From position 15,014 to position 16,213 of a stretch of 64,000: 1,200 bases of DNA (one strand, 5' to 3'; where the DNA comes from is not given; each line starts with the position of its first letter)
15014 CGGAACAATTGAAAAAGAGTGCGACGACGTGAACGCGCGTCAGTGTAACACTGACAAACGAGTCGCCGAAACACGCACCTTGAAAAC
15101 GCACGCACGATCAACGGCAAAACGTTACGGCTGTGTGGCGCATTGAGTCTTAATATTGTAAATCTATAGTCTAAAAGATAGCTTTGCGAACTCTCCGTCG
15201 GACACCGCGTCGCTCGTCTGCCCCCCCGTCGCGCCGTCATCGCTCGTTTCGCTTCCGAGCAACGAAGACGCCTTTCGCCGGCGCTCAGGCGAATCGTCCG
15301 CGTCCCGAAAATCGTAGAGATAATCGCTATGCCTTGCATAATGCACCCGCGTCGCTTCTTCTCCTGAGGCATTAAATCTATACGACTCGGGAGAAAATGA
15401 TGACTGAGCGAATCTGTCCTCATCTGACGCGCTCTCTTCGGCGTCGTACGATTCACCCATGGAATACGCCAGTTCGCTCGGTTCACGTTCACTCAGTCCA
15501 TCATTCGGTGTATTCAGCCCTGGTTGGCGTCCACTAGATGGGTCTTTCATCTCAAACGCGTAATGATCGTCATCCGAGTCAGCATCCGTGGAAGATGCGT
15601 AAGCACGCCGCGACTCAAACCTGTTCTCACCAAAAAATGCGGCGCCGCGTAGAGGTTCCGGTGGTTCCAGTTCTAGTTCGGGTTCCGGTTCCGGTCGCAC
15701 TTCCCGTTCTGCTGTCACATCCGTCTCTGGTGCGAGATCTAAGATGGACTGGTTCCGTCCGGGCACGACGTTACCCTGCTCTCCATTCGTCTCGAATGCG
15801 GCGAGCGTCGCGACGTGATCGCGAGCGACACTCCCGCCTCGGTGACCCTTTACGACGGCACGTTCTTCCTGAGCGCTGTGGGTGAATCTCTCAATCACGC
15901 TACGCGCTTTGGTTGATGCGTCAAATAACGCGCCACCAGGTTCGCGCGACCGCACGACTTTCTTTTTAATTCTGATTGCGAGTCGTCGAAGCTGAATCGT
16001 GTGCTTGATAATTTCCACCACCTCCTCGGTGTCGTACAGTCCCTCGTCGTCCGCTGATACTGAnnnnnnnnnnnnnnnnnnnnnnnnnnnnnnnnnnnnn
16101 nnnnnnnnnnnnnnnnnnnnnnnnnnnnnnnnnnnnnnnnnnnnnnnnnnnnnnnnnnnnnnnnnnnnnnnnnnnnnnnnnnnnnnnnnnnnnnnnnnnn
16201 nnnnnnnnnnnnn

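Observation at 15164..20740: Four-domain voltage-gated channel with a non-canonical D-E-D-G selectivity-filter ring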

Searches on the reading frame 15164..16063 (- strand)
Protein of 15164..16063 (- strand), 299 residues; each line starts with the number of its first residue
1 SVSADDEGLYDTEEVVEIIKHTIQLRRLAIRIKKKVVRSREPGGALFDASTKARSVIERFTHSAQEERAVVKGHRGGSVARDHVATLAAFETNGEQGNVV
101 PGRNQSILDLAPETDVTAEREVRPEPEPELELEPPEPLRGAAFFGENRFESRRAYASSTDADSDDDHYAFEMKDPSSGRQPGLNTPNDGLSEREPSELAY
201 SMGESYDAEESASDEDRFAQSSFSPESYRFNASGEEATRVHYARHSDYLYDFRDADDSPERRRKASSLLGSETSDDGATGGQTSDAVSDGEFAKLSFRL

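Call 66: search_protein_families(library=pfam, proteins=[window:15164-16063:-], max_evalue=10)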
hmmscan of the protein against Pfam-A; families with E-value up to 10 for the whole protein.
window:15164-16063:- (299 aa): 1 family
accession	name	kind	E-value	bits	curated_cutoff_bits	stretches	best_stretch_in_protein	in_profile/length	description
PF05887.16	Trypan_PARP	-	0.0074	16.7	100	1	66-142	32-114/134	Procyclic acidic repetitive protein (PARP)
